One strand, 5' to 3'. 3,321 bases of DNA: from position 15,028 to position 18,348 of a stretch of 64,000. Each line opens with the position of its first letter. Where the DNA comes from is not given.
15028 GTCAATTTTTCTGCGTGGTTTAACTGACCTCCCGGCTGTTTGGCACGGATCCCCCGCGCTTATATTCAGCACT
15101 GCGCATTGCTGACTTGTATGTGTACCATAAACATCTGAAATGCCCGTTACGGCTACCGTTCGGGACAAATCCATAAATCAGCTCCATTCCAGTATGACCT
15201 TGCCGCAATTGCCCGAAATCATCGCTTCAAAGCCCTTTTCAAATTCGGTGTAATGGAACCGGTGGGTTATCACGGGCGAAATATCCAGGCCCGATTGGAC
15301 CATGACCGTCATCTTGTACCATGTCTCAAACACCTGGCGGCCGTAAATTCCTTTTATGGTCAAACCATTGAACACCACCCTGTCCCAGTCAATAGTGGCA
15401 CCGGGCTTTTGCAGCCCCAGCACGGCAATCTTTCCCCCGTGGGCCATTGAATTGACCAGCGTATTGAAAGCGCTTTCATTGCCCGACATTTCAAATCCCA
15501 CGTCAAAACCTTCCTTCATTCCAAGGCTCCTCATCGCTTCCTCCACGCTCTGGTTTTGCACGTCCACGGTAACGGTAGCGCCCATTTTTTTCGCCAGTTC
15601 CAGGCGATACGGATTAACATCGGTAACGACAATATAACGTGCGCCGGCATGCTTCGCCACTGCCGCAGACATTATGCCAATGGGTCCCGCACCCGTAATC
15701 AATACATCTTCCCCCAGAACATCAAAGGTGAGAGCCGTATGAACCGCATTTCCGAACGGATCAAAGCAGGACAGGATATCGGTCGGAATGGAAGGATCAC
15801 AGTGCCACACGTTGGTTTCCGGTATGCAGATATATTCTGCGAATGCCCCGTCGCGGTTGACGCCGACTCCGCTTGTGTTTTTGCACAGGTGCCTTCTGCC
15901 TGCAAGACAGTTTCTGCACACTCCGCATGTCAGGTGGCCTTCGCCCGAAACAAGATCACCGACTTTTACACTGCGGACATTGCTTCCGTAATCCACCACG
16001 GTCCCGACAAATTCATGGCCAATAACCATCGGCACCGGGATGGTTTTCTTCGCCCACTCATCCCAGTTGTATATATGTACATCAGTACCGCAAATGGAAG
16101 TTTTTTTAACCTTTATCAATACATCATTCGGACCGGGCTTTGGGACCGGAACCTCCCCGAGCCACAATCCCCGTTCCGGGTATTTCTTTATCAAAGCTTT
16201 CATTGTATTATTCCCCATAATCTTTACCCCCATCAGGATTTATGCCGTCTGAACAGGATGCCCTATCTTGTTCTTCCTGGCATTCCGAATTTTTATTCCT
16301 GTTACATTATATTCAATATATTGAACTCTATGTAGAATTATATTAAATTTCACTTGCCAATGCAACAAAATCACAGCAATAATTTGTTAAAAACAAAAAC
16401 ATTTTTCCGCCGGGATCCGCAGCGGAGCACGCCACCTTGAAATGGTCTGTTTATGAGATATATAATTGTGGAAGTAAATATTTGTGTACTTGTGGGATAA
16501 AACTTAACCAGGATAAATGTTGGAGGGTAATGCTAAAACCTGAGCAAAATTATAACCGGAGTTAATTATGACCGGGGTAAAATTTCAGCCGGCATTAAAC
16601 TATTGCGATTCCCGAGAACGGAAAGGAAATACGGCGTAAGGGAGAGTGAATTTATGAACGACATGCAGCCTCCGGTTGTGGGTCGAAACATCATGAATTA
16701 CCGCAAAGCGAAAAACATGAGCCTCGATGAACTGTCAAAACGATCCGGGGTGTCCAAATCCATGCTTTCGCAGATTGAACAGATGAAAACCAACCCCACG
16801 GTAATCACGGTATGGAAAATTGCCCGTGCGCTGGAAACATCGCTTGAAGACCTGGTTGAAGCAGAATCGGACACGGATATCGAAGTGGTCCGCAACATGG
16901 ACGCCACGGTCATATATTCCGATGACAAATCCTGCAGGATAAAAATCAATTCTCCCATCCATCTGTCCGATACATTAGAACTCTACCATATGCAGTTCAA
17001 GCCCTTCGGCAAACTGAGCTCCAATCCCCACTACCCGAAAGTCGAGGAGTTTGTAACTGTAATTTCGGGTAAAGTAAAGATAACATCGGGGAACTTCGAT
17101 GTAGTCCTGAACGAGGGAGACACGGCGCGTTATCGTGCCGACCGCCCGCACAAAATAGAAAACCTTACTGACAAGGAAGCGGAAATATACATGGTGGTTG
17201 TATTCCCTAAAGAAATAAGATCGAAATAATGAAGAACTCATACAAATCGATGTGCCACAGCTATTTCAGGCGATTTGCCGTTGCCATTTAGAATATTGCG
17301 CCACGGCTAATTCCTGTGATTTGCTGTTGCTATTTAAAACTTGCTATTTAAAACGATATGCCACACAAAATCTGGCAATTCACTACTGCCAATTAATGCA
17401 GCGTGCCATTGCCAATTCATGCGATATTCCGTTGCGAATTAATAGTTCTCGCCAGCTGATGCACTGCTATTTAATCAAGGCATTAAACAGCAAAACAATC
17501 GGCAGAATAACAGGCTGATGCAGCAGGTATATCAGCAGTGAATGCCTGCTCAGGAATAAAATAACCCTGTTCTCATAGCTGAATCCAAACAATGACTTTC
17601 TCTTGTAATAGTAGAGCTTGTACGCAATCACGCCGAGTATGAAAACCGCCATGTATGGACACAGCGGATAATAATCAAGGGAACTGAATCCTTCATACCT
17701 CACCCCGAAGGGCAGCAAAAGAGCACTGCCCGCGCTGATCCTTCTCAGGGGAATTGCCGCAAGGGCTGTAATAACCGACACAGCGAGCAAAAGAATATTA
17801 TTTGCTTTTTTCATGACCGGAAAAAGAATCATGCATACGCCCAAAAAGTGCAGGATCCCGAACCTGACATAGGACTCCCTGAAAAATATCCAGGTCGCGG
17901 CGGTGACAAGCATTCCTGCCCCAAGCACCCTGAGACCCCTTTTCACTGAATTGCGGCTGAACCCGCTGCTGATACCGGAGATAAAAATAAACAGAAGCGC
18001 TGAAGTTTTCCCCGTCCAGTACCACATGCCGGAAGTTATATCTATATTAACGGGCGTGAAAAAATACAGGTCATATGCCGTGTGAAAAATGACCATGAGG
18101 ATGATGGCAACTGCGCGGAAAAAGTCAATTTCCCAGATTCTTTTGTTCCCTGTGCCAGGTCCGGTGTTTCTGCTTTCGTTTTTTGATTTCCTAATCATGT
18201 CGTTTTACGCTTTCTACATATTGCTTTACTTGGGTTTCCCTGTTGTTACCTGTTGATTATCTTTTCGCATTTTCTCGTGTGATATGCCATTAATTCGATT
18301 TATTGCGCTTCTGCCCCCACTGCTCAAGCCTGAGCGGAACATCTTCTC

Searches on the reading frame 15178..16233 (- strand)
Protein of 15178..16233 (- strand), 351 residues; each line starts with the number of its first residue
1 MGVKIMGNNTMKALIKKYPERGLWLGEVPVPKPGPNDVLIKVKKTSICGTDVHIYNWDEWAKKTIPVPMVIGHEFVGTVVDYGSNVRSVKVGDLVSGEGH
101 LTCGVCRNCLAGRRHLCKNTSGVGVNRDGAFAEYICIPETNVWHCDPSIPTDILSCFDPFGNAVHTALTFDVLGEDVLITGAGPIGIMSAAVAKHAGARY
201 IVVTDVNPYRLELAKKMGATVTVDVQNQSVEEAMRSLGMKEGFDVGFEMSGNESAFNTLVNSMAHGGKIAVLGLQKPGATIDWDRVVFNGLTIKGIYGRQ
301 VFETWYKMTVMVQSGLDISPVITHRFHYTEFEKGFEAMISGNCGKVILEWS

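Call 38: search_protein_families(library=pfam, proteins=[window:15178-16233:-], max_evalue=0.001)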
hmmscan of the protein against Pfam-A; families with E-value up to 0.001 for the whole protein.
window:15178-16233:- (351 aa): 4 families
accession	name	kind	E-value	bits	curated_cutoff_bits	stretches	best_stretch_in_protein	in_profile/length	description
PF00107.32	ADH_zinc_N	-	4.2e-30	104.8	31.8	1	184-310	1-125/129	Zinc-binding dehydrogenase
PF08240.17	ADH_N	-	1.1e-28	99.9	23.5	1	34-144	1-101/104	Alcohol dehydrogenase GroES-like domain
PF16912.11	Glu_dehyd_C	-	2.3e-08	34.2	34.9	1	166-286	23-144/211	Glucose dehydrogenase C-terminus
PF01262.27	AlaDh_PNT_C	-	0.00036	20.5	23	1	176-232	30-88/214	Alanine dehydrogenase/PNT, C-terminal domain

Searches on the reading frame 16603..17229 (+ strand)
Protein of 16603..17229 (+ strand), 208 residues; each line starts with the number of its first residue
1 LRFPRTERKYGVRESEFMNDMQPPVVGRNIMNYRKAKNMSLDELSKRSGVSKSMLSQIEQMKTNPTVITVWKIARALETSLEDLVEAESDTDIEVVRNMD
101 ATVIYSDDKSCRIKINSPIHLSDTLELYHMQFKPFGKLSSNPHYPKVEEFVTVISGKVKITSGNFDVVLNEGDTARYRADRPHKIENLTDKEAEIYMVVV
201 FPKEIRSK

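Call 38: search_protein_families(library=pfam, proteins=[window:16603-17229:+], max_evalue=0.001)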
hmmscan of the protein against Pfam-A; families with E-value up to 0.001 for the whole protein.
window:16603-17229:+ (208 aa): 7 families
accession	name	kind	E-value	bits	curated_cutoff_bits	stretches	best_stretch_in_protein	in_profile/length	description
PF01381.28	HTH_3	-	2.7e-16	59.8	23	1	30-84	1-55/55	Helix-turn-helix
PF07883.17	Cupin_2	-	1.8e-11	44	27.2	1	136-199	8-70/70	Cupin domain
PF13443.12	HTH_26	-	5.6e-08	33.4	22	1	31-89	3-62/63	Cro/C1-type HTH DNA-binding domain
PF12844.13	HTH_19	-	4.9e-06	26.8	30.2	1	27-85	1-59/64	Helix-turn-helix domain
PF13560.12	HTH_31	-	5.9e-06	26.9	27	1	32-84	8-61/64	Helix-turn-helix domain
PF05899.18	Cupin_3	-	0.00014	21.9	23.5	1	144-180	22-59/74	EutQ-like cupin domain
PF01050.24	MannoseP_isomer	-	0.0004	21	23.6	1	119-189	22-91/116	Mannose-6-phosphate isomerase C-terminal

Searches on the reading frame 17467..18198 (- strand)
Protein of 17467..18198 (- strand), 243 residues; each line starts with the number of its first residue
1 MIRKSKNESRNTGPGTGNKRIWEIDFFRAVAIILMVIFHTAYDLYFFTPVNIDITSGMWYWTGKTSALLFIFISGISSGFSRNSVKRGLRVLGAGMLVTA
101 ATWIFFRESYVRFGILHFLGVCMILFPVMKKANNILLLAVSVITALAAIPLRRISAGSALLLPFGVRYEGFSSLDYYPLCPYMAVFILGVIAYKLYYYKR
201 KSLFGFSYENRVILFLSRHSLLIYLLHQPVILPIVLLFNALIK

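Call 53: search_protein_families(library=pfam, proteins=[window:17467-18198:-], max_evalue=0.01)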
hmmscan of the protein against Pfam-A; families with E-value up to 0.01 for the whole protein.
window:17467-18198:- (243 aa): 2 families
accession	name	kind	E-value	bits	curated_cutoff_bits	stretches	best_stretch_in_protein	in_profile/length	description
PF07786.18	HGSNAT_cat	-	5.7e-61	206.3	22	1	20-229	1-222/222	Heparan-alpha-glucosaminide N-acetyltransferase, catalytic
PF01757.29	Acyl_transf_3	-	5.5e-09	36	31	2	166-241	226-300/326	Acyltransferase domain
